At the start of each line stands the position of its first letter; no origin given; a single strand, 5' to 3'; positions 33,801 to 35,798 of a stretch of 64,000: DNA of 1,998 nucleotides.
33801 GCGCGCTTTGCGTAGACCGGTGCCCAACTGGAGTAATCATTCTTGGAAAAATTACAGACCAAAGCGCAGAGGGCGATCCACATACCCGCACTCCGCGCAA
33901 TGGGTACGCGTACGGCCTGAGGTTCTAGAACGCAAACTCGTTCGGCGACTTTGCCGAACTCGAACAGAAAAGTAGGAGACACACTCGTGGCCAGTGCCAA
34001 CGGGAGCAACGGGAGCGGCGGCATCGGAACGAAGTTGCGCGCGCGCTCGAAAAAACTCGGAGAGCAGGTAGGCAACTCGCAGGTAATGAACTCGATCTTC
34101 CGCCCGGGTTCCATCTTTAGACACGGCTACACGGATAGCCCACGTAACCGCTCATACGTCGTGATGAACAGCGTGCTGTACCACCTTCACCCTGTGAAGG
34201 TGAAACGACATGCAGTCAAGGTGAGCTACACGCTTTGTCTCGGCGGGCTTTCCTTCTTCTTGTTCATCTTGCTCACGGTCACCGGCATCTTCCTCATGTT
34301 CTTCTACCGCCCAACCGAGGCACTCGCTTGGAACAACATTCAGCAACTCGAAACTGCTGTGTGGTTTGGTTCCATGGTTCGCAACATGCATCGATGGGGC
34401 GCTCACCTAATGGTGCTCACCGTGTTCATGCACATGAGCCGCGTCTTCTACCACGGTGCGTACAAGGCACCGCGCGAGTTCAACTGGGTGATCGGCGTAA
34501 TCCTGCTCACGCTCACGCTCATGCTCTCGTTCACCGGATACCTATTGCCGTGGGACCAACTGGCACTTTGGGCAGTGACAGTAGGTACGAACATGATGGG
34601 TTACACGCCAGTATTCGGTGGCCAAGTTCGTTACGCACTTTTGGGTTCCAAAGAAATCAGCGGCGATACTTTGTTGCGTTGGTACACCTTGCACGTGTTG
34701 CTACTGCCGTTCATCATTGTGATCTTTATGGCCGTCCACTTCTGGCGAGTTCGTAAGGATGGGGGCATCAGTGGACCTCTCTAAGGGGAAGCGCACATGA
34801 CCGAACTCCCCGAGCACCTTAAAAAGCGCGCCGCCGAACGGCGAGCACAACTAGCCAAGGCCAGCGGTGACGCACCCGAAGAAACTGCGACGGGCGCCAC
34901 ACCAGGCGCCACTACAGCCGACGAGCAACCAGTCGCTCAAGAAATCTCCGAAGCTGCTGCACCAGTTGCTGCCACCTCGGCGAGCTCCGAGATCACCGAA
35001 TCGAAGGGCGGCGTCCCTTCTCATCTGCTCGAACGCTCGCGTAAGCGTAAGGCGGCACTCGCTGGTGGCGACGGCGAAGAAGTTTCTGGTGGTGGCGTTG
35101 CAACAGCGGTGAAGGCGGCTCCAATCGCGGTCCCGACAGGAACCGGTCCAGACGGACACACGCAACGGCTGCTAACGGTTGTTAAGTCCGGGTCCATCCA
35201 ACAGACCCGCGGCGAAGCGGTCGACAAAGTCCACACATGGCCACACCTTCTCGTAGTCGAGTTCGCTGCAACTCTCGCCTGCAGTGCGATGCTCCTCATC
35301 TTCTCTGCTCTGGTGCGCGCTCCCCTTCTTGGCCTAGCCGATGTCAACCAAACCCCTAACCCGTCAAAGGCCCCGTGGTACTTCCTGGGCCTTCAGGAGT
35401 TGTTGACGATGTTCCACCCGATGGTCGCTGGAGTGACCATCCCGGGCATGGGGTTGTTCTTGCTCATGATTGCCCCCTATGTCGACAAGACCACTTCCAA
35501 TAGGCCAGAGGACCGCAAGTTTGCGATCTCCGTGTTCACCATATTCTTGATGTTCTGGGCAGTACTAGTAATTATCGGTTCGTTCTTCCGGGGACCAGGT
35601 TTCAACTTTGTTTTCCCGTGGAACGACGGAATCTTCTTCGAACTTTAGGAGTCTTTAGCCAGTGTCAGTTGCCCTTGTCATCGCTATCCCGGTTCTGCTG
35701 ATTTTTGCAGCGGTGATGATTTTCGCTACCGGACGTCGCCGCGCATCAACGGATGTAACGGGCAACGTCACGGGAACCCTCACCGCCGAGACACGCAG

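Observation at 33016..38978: b6-type Rieske/cytochrome b gene cluster with its own 2[4Fe-4S] ferredoxin and three unknown membrane proteins in an actinobacterial-looking genome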

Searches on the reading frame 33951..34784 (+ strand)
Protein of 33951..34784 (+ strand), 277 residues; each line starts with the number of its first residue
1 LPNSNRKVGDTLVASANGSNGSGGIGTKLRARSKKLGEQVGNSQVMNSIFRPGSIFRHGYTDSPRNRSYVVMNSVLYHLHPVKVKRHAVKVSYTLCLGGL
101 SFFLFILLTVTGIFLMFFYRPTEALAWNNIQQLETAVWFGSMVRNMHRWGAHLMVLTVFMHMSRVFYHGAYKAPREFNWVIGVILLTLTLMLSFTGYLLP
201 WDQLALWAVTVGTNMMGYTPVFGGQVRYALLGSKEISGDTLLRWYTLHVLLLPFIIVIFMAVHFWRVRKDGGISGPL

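Call 3: search_protein_families(library=pfam, proteins=[window:33951-34784:+], max_evalue=0.01)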
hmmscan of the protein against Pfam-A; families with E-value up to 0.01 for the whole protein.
window:33951-34784:+ (277 aa): 3 families
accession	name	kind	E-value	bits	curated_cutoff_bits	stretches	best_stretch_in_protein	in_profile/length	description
PF00033.24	Cytochrome_B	-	9.9e-46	156.4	27.2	1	88-270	7-188/189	Cytochrome b/b6/petB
PF13631.11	Cytochrom_B_N_2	-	1.6e-36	126.2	27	1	153-272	2-121/169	Cytochrome b(N-terminal)/b6/petB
PF14358.11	DUF4405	-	8.7e-05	23.4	26.7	1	100-162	5-62/66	Domain of unknown function (DUF4405)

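Call 4: search_protein_families(library=ncbifam, proteins=[window:33951-34784:+], max_evalue=0.01)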
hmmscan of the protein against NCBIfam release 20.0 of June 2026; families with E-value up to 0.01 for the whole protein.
window:33951-34784:+ (277 aa): 4 families
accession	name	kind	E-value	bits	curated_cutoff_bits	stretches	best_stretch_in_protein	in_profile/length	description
NF040969.1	cytb_ExtP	equivalog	1.7e-90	302.4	290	1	71-274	1-204/205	selenite/tellurite reduction operon b-type cytochrome ExtP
NF002990.0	PRK03735.1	subfamily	9.7e-61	205.4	325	1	78-277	25-223/223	cytochrome b6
NF050120.1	bc1_QcrB_actin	exception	1.3e-31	110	500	1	92-265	23-213/458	cytochrome bc1 complex cytochrome b subunit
NF041076.1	cyt_b_SoxC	equivalog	3e-29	102.3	740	1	96-265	29-193/542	proton pump complex cytochrome B SoxC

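Call 9: find_homologous_proteins(query=window:33951-34784:+, max_evalue=1e-10)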
Query window:33951-34784:+ (277 aa): 8000 proteins with E <= 1e-10 among 8000 candidates; the best 120 are listed.
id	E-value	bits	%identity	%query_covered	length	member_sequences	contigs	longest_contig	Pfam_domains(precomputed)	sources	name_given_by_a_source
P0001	1.7e-156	538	87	97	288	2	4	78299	PF00033.25,PF13631.12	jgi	jgi:quinol-cytochrome oxidoreductase complex cytochrome b subunit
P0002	2.7e-154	531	88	91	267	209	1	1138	PF14358.12,PF00033.25,PF13631.12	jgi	jgi:quinol-cytochrome oxidoreductase complex cytochrome b subunit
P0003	1.9e-151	521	86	90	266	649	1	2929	PF14358.12,PF00033.25,PF13631.12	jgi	jgi:quinol-cytochrome oxidoreductase complex cytochrome b subunit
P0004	1.6e-150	518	86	91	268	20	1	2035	PF14358.12,PF00033.25,PF13631.12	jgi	jgi:quinol-cytochrome oxidoreductase complex cytochrome b subunit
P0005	5.6e-146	503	85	90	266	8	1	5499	PF14358.12,PF00033.25,PF13631.12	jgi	jgi:quinol-cytochrome oxidoreductase complex cytochrome b subunit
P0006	1.4e-145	502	84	92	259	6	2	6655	PF14358.12,PF00033.25,PF13631.12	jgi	jgi:quinol-cytochrome oxidoreductase complex cytochrome b subunit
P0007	5.4e-145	500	85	90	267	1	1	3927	PF14358.12,PF00033.25,PF13631.12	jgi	jgi:quinol-cytochrome oxidoreductase complex cytochrome b subunit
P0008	8.6e-145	499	85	90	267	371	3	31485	PF14358.12,PF00033.25,PF13631.12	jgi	jgi:quinol-cytochrome oxidoreductase complex cytochrome b subunit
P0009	1.2e-144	499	86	88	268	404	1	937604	PF00033.25,PF13631.12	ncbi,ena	-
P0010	3.6e-144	497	84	90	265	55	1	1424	PF14358.12,PF00033.25,PF13631.12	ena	-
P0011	6.0e-144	497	82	96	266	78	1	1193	PF14358.12,PF00033.25,PF13631.12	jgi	jgi:quinol-cytochrome oxidoreductase complex cytochrome b subunit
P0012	1.8e-143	495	84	91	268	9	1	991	PF14358.12,PF00033.25,PF13631.12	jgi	jgi:quinol-cytochrome oxidoreductase complex cytochrome b subunit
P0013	1.8e-143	495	84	90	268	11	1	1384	PF14358.12,PF00033.25,PF13631.12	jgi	jgi:quinol---cytochrome c reductase cytochrome b subunit, bacillus type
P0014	2.7e-143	494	84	91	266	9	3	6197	PF14358.12,PF00033.25,PF13631.12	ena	-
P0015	8.2e-143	493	85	89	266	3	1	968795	PF14358.12,PF00033.25,PF13631.12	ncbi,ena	-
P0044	2.7e-139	481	80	95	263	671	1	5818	PF14358.12,PF00033.25,PF13631.12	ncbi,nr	ncbi:MAG TPA: selenite/tellurite reduction operon b-type cytochrome ExtP [Acidimicrobiales bacterium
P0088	1.9e-135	469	75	99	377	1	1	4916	PF14697.12,PF14358.12,PF00033.25,PF12797.13,PF12837.13,PF00037.33,PF13484.12,PF12838.13,PF13237.12,PF13631.12,PF13187.12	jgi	-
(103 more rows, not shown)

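Call 13: search_solved_structures(query=window:33987-34784:+, max_evalue=0.00001, show_alignments=2)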
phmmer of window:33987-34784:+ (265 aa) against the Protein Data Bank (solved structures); distinct sequences matched with E-value up to 0.00001: 53.
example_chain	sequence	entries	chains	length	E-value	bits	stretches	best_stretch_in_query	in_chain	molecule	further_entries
6rqf_I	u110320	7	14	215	1.1e-46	162.7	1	79-265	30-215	Cytochrome b6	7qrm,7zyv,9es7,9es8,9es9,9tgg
1q90_B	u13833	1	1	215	1.2e-45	159.3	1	79-265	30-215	Cytochrome b6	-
2zt9_A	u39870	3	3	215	1.9e-45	158.6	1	79-265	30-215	Cytochrome b6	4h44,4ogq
7r0w_I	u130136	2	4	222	9e-45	156.4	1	79-265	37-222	Cytochrome b6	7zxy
1vf5_A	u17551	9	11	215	1.4e-44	155.8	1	79-265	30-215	CYTOCHROME B6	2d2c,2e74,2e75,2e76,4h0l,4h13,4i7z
2qjk_A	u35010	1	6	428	7.1e-33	117.4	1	86-259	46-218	Cytochrome b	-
2qjp_A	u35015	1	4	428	7.1e-33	117.4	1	86-259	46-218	Cytochrome b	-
2fyn_A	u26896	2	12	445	7.9e-33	117.2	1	86-259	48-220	Cytochrome b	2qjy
5kkz_A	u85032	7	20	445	7.9e-33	117.2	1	86-259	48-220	Cytochrome b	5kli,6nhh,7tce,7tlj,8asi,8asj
6nin_A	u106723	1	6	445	1.5e-32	116.3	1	86-259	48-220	Cytochrome b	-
9fks_a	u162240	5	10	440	1.7e-31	112.8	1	89-259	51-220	Cytochrome b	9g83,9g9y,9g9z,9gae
29ye_B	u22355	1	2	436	2.1e-31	112.5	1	89-259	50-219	Cytochrome b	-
1zrt_C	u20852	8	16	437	2.1e-31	112.5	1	89-259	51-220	Cytochrome b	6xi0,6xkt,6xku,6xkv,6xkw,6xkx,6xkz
29xz_B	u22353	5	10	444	2.2e-31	112.5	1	89-259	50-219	Cytochrome b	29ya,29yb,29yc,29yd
2yiu_A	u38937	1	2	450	2.5e-31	112.3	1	89-259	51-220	CYTOCHROME B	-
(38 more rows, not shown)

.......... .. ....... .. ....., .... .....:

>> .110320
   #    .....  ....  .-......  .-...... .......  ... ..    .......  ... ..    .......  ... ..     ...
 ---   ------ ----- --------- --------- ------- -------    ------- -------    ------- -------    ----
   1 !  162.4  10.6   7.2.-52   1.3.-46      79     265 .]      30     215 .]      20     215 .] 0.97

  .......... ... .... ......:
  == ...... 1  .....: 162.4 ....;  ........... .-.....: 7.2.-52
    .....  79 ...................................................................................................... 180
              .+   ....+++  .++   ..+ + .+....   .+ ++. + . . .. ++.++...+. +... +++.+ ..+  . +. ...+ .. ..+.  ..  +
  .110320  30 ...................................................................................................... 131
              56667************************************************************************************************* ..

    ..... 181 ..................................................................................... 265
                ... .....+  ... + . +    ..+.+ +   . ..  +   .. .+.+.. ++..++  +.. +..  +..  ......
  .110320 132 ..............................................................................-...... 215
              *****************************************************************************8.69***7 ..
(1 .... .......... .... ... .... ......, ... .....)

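Call 20: find_related_loci(query=window:33987-34784:+, collection=genome_contigs, flank=8000)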
Query window:33987-34784:+ (265 aa) in genome_contigs; peptide patterns used: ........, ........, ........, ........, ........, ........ (x = any residue, [..] = any of these).
600 stretches matched a pattern (row limit reached: there are more); 596 encode a relative of the query (tblastn E <= 1e-3); the best 80 are kept; 80 distinct loci.
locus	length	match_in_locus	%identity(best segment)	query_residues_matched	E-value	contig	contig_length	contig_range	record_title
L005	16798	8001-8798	89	1-265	3e-157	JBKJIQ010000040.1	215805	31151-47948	MAG: Acidimicrobiia bacterium isolate ant_bin.168 S1Ck117_2610212_flag_1_multi_37.0000_len_215805, whole genome shotgun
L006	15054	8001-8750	94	16-265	2e-155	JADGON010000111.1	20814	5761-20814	MAG: Acidimicrobiia bacterium isolate Chersky_806 k127_1940714, whole genome shotgun sequence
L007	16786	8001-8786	86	4-265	2e-150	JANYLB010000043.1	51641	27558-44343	MAG: Actinomycetes bacterium isolate GL140_5_metabinner_8 GL140_5_k141_2041171, whole genome shotgun sequence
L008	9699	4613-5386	84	7-265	6e-149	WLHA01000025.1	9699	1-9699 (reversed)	MAG: Actinomycetota bacterium isolate UFOp-RE-4nov15-119 RE-4nov15-119-c25, whole genome shotgun sequence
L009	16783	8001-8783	83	4-265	6e-142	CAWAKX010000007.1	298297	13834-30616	MAG: uncultured Actinomycetes bacterium isolate MFD02134.bin.2.164 genome assembly, contig: contig_23487, whole genome s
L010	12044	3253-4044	81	2-265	1e-141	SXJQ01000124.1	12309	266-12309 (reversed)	MAG: Actinomycetota bacterium isolate F1-120-MAGs088 F1-120__c292306, whole genome shotgun sequence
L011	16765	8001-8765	84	7-265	1e-141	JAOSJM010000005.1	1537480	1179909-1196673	MAG: Acidimicrobiia bacterium isolate FR_3 FR-Acidimicrobiia-3_s2, whole genome shotgun sequence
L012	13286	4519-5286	80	10-265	6e-141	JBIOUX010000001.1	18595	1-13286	MAG: Acidimicrobiia bacterium isolate MAG123 k127_1003797, whole genome shotgun sequence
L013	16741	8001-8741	85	19-265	6e-140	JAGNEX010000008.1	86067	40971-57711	MAG: Acidimicrobiia bacterium isolate Go_SlAct_bin_94 Go_SlAct_711_length_86067_cov_20.855504, whole genome shotgun sequ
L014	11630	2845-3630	78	4-265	1e-139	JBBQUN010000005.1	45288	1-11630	MAG: Acidimicrobiales bacterium isolate Co_metawrap_1930 Cmw_1930_k141_1522218_length_45288_cov_21.4479, whole genome sh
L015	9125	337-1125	81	2-265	2e-139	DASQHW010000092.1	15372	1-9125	MAG TPA_asm: Acidimicrobiia bacterium isolate SMAG_U11843 k141_399297, whole genome shotgun sequence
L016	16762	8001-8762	84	12-265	8e-139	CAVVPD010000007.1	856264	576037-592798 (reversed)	MAG: uncultured Actinomycetes bacterium isolate MFD02416.bin.2.29 genome assembly, contig: contig_47733, whole genome sh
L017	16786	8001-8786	81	1-265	6e-139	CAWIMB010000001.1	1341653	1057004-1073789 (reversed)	MAG: uncultured Actinomycetes bacterium isolate MFD04944.bin.2.122 genome assembly, contig: contig_23461, whole genome s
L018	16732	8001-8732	85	22-265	6e-139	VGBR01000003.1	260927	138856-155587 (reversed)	MAG: Actinomycetota bacterium isolate M_DeepCast_50m_m2_189 M_DeepCast_50m_m2_189_Ga0194121_10000019, whole genome shotg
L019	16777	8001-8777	81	7-265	5e-139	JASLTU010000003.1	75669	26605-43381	MAG: Acidimicrobiales bacterium isolate ETNP14_MAG_7 NODE_3_length_75669_cov_4.930231, whole genome shotgun sequence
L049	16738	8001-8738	82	20-265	2e-136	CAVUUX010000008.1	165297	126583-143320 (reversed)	MAG: Ilumatobacteraceae bacterium isolate MFD03899.bin.2.147 genome assembly, contig: contig_34180, whole genome shotgun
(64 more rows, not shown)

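Call 25: search_protein_families(library=pfam, proteins=[L049:8802-9527:+, L049:5098-7809:+, L049:9854-11533:+, L049:11428-12342:+, L049:4182-5291:+], max_evalue=0.001)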
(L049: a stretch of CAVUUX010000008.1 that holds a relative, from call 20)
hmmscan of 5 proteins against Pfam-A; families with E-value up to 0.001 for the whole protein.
L049:8802-9527:+ (241 aa): 0 families

L049:5098-7809:+ (903 aa): 1 family
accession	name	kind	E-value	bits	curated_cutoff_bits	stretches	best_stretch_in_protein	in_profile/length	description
PF03706.18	LPG_synthase_TM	-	9e-29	101.3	33.4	1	602-890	2-302/302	Lysylphosphatidylglycerol synthase TM region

L049:9854-11533:+ (559 aa): 2 families
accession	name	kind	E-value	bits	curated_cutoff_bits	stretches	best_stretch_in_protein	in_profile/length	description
PF00005.33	ABC_tran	-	6.9e-29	101.6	25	1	269-408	2-137/137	ABC transporter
PF13304.12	AAA_21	-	7.1e-17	62.9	27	1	380-440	238-301/304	AAA domain, putative AbiEii toxin, Type IV TA system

L049:11428-12342:+ (304 aa): 0 families

L049:4182-5291:+ (369 aa): 0 families

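Call 67: find_encoding_contigs(protein=P0088, flank=4000, max_places=3)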
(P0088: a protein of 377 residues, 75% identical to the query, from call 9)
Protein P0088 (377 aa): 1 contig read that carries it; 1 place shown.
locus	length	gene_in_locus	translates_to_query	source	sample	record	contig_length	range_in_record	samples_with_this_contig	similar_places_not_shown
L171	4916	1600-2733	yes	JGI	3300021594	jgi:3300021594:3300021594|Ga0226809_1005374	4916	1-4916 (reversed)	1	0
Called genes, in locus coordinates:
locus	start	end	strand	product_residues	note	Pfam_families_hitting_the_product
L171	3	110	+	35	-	?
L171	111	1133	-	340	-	-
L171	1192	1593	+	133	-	-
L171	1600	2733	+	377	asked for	PF13187:Fer4_9 (faint), PF13484:Fer4_16 (faint), PF14697:Fer4_21 (faint), PF12797:Fer4_2 (faint), PF12838:Fer4_7, PF00033:Cytochrome_B, PF14358:DUF4405 (weak), PF13631:Cytochrom_B_N_2, +3 more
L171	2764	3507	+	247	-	PF00032:Cytochrom_B_C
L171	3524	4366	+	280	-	PF00355:Rieske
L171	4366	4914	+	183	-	?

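Call 101: predict_structure(alignment_id=A7)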
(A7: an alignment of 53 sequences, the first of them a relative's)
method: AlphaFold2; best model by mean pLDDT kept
length: 377 residues; sequences in the alignment: 53
mean_pLDDT: 53.4   pTM: 0.35
mean pLDDT of the five models: 53.4, 52.6, 52.3, 52.2, 52.1
residues with pLDDT >= 90: 1; 70-90: 102; 50-70: 85; < 50: 189
segments of 3 or more residues with pLDDT < 50: 1-24, 31-123, 165-167, 175-177, 179-191, 297-322, 325-335, 371-377
pLDDT, mean of each block of 10 residues (from residue 1): 35 35 47 30 25 29 43 38 30 31 31 38 67 87 79 58 48 47 44 61 73 65 65 78 77 77 74 75 75 55 40 36 45 51 65 68 59 41
secondary structure, 60 per line:
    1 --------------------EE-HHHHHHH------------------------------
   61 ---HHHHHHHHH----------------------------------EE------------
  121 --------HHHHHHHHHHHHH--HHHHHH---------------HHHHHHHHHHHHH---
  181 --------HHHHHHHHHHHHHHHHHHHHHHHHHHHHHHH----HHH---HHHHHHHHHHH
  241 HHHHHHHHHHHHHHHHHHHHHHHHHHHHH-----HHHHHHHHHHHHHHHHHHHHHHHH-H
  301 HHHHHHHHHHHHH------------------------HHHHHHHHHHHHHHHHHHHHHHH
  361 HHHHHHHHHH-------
elements in order: H24-30 H64-72 H129-141 H144-149 H165-177 H189-219 H230-269 H275-298 H300-313 H338-370

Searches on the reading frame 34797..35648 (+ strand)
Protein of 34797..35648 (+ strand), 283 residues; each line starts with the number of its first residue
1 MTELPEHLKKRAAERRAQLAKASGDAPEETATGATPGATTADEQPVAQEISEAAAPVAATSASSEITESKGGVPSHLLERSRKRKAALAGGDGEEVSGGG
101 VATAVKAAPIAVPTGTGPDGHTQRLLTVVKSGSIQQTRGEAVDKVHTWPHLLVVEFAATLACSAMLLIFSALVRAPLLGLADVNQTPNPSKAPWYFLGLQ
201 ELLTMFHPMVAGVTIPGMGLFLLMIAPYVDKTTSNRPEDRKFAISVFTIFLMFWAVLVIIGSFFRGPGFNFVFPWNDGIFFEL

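Call 3: search_protein_families(library=pfam, proteins=[window:34797-35648:+], max_evalue=0.01)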
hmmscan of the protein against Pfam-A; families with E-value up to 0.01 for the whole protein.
window:34797-35648:+ (283 aa): 1 family
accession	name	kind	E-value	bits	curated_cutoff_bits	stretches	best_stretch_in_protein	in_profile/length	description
PF00032.22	Cytochrom_B_C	-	1.4e-07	32.2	20.7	1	181-262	2-83/102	Cytochrome b(C-terminal)/b6/petD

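Call 4: search_protein_families(library=ncbifam, proteins=[window:34797-35648:+], max_evalue=0.01)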
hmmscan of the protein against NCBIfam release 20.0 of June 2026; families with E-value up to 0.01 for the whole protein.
window:34797-35648:+ (283 aa): 1 family
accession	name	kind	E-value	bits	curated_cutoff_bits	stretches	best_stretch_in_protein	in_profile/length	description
NF040970.1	memb_ExtQ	equivalog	6.8e-15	55.5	150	1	147-275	4-134/134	selenite/tellurite reduction operon b-type cytochrome membrane protein ExtQ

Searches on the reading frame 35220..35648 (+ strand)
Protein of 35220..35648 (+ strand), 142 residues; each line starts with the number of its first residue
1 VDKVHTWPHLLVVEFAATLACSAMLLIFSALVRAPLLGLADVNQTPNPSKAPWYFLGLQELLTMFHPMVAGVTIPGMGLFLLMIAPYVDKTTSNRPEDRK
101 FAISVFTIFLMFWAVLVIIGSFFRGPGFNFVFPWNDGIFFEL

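Call 54: search_solved_structures(query=window:35220-35648:+, max_evalue=0.01, show_alignments=3)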
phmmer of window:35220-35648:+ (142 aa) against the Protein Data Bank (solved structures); distinct sequences matched with E-value up to 0.01: 0.
